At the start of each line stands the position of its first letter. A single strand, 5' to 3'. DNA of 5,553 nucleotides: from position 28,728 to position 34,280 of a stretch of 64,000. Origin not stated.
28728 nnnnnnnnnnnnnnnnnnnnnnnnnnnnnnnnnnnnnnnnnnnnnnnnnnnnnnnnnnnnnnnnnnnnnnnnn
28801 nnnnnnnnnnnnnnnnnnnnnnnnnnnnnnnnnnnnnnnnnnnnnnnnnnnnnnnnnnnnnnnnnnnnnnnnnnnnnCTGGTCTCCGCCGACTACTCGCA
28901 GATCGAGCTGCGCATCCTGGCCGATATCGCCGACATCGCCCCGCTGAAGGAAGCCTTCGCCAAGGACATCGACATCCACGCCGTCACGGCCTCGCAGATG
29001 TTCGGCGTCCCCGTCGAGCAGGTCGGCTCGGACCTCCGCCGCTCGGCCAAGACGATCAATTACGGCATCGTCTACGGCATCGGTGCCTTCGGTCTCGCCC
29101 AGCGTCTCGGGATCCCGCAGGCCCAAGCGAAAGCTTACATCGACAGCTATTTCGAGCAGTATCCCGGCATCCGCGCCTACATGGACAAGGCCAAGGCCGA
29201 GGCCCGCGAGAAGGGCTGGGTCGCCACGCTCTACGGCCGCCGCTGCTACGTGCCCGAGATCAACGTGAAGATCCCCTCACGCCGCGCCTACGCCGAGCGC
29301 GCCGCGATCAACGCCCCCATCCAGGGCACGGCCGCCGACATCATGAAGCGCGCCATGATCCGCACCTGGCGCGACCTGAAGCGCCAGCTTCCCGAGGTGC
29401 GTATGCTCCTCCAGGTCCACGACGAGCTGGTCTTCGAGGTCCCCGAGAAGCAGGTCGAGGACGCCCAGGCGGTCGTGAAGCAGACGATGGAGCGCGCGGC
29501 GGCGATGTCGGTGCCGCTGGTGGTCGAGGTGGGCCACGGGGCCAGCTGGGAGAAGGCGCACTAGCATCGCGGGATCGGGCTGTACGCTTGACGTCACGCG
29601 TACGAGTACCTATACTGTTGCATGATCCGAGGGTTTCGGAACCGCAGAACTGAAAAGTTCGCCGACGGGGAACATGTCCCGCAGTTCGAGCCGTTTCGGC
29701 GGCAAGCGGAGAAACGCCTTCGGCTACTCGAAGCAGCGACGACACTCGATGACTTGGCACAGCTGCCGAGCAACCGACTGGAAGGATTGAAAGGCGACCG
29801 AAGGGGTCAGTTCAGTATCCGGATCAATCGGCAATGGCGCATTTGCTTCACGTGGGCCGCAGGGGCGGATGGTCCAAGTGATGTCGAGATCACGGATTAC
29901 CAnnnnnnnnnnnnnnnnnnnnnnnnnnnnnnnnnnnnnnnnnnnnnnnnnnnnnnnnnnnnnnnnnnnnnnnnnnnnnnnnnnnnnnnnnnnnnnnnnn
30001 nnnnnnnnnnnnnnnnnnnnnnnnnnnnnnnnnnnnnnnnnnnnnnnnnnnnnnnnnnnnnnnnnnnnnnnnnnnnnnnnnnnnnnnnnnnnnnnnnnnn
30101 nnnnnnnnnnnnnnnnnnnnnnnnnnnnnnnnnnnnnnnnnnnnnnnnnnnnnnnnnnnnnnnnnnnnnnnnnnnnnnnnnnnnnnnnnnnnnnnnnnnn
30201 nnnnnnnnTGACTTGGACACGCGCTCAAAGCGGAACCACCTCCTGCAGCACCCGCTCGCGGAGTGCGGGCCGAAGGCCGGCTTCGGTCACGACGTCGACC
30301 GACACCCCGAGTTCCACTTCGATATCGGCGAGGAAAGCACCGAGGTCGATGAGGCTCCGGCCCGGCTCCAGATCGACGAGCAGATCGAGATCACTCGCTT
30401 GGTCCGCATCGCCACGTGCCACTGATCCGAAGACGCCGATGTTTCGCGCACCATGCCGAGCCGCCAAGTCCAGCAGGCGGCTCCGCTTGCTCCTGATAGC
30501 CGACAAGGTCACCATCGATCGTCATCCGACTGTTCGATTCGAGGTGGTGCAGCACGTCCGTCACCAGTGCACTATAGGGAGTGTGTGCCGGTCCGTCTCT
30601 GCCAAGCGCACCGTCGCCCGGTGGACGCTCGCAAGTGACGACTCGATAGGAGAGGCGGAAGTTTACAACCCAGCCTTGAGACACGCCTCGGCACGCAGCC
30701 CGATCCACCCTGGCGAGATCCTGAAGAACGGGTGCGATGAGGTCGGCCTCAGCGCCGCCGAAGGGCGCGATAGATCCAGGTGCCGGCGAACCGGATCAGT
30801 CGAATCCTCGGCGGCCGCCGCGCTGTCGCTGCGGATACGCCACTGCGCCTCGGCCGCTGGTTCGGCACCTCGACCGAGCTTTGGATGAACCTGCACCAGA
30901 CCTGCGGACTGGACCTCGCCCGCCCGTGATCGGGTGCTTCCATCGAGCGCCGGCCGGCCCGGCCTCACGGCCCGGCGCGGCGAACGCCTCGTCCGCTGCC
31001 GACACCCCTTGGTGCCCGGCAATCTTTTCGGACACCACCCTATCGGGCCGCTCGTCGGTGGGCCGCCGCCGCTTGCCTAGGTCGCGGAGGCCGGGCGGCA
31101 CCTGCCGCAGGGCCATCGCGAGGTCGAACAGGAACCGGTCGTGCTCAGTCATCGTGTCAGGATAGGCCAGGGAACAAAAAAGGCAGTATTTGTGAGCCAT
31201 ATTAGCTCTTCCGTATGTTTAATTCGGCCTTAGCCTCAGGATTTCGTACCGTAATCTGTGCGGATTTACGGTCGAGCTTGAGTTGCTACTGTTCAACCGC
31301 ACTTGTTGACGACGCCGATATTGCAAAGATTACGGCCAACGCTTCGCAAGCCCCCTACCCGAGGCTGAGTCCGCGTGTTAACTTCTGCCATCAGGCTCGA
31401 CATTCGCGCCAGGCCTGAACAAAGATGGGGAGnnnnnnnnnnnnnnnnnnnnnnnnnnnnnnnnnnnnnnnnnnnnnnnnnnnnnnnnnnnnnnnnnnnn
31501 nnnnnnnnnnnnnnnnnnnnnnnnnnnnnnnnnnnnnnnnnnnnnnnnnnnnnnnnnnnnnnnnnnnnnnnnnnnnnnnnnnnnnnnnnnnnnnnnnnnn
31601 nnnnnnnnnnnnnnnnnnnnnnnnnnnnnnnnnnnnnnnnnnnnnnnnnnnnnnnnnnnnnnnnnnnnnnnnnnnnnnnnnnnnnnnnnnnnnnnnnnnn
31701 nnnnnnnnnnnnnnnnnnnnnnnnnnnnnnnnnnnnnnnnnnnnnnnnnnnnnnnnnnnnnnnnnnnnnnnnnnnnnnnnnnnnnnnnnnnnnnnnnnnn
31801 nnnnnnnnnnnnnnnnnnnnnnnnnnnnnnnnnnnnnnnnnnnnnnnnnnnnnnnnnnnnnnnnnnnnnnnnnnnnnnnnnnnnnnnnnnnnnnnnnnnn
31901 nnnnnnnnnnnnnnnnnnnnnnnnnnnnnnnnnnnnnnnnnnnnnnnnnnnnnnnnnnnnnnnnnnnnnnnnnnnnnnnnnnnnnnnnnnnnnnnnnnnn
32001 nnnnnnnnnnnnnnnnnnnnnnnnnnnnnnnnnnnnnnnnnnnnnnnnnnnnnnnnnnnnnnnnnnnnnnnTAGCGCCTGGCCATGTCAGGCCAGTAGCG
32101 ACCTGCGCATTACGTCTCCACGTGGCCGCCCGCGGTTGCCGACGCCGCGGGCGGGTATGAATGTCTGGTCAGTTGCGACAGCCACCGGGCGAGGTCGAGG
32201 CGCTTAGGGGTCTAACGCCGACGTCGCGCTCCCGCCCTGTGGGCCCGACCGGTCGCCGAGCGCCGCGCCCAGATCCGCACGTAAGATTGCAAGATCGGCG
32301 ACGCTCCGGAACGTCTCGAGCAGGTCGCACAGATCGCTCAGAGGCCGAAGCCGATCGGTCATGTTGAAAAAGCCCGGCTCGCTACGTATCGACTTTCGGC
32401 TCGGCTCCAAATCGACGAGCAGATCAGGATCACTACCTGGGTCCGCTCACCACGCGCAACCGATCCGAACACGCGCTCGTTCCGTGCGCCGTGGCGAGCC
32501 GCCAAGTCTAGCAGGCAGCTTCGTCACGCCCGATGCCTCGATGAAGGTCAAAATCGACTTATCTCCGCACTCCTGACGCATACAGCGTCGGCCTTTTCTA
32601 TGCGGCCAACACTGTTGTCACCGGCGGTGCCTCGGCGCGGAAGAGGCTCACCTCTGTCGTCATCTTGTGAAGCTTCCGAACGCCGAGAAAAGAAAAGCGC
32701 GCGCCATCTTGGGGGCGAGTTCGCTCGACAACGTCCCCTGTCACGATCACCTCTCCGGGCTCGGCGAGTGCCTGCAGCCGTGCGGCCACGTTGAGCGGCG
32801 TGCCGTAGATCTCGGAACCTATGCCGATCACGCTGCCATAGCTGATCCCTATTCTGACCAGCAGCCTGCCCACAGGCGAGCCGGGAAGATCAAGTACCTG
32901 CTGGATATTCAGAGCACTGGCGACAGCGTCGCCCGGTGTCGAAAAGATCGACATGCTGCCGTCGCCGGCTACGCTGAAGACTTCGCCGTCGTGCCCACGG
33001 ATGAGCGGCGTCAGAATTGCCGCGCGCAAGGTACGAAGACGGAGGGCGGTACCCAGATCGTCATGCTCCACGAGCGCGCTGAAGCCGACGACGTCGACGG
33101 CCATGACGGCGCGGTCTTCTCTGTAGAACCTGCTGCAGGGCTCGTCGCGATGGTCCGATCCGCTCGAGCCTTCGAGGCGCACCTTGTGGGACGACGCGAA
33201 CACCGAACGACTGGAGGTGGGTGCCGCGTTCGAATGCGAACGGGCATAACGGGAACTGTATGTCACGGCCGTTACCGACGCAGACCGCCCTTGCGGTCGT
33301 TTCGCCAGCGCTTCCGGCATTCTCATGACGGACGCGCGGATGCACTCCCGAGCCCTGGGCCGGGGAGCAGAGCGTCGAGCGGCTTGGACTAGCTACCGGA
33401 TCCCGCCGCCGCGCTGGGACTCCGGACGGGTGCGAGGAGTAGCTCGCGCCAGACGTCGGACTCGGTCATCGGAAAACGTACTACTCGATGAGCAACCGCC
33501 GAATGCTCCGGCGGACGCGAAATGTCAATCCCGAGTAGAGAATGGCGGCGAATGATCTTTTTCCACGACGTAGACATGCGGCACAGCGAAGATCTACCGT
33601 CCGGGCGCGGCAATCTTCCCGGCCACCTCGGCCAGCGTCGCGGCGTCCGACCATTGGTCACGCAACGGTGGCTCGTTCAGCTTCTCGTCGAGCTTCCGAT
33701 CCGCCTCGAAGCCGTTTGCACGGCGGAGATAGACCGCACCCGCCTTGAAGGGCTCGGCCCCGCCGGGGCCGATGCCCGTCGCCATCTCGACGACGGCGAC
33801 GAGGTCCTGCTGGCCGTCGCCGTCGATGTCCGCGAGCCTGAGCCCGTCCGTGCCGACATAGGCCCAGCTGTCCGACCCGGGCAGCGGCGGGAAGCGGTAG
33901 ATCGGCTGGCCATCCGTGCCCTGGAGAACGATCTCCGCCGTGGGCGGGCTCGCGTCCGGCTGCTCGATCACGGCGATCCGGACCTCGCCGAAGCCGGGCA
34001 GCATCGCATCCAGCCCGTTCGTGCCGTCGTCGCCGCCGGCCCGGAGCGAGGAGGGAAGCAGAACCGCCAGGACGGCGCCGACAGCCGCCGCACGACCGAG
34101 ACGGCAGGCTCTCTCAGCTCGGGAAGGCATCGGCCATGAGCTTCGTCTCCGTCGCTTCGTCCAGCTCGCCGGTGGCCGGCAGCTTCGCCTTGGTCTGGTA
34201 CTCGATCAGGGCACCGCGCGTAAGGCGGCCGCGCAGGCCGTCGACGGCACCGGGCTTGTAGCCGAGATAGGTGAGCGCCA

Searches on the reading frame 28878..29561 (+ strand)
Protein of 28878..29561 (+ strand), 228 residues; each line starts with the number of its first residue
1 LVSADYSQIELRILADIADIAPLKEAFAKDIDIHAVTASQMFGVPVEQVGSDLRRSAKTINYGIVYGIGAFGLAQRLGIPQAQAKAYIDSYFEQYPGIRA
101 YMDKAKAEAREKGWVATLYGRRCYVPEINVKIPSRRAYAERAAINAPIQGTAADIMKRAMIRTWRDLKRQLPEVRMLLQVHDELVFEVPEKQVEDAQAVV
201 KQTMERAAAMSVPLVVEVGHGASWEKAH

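Call 52: find_related_loci(query=window:28878-29561:+, collection=genome_contigs, flank=100)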
Query seq(228 aa) (228 aa) in genome_contigs; peptide patterns used: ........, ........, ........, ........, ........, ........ (x = any residue, [..] = any of these).
599 stretches matched a pattern (row limit reached: there are more); 528 encode a relative of the query (tblastn E <= 1e-3); the best 80 are kept; 80 distinct loci.
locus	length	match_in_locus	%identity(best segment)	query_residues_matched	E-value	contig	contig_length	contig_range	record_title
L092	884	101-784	90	1-228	5e-146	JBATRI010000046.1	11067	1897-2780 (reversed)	MAG: Geminicoccaceae bacterium isolate MFD10500_ilm_asm_bin22 k127_1955, whole genome shotgun sequence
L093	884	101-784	89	1-228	1e-146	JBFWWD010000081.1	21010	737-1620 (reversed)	MAG: Geminicoccaceae bacterium isolate CA_2019_TPBS_109 NODE_11606_length_21010_cov_4.709764_TPBS, whole genome shotgun 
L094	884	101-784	90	1-228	8e-146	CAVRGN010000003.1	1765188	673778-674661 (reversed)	MAG: uncultured Alphaproteobacteria bacterium isolate MFD05442.bin.1.324 genome assembly, contig: contig_32709, whole ge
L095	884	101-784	88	1-228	4e-145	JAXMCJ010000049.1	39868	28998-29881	MAG: Geminicoccaceae bacterium isolate STL-PRO7 C1.130.fa-49, whole genome shotgun sequence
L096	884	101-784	81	1-228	3e-130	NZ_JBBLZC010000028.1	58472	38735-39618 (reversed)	Benzoatithermus flavus strain SYSU G07066 NODE_28_length_58472_cov_172.014676, whole genome shotgun sequence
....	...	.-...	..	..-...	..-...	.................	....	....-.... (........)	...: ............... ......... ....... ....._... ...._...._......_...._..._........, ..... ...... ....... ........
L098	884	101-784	74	1-228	4e-118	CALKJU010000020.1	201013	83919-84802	MAG: uncultured Alphaproteobacteria bacterium isolate N1_Bin_METABAT__107_1 genome assembly, contig: c_000000970485, who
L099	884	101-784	73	1-228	6e-117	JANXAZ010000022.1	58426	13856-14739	MAG: Geminicoccaceae bacterium isolate SKYB19 NODE_22_length_58426_cov_13.517815, whole genome shotgun sequence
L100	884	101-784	69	1-228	3e-112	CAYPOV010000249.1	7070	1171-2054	MAG TPA_asm: uncultured Geminicoccaceae bacterium isolate SRP128890_co1_243 genome assembly, contig: NODE_14636_length_7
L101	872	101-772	74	1-224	4e-111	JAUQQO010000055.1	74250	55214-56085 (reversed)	MAG: Pseudomonadota bacterium isolate SRBZ.bins.76.201705 NODE_700_length_74250_cov_4.61053, whole genome shotgun sequen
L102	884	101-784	68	1-228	4e-110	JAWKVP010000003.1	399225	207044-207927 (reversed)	MAG: Geminicoccaceae bacterium isolate AC1.52 AC1.52.fa-3, whole genome shotgun sequence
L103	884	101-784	69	1-228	6e-110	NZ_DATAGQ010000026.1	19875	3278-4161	MAG: Geminicoccus sp. isolate SMAG_U6833 k141_325, whole genome shotgun sequence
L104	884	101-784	67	1-228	2e-109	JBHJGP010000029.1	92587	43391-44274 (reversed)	MAG: Geminicoccaceae bacterium isolate sb_S12C3206 S12Ck141_133636, whole genome shotgun sequence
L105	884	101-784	70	1-228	1e-109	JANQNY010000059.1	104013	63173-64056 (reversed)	MAG: Geminicoccaceae bacterium isolate IP29b_bin.113 k99_3870754, whole genome shotgun sequence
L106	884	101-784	68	1-228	2e-106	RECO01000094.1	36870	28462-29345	MAG: Geminicoccaceae bacterium isolate DLM2.Bin45 NODE_1086_length_36870_cov_32.3824, whole genome shotgun sequence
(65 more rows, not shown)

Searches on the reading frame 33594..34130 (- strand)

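Call 7: search_protein_families(library=pfam, proteins=[window:33594-34130:-], max_evalue=0.1)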
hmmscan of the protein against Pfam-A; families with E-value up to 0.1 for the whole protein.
window:33594-34130:- (178 aa): 2 families
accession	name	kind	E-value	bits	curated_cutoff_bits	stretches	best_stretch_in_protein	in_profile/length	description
PF13517.12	FG-GAP_3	-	0.0052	17.8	26.9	1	91-111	40-60/61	FG-GAP-like repeat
PF01839.29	FG-GAP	-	0.0057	17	22.1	1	99-134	7-35/37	FG-GAP repeat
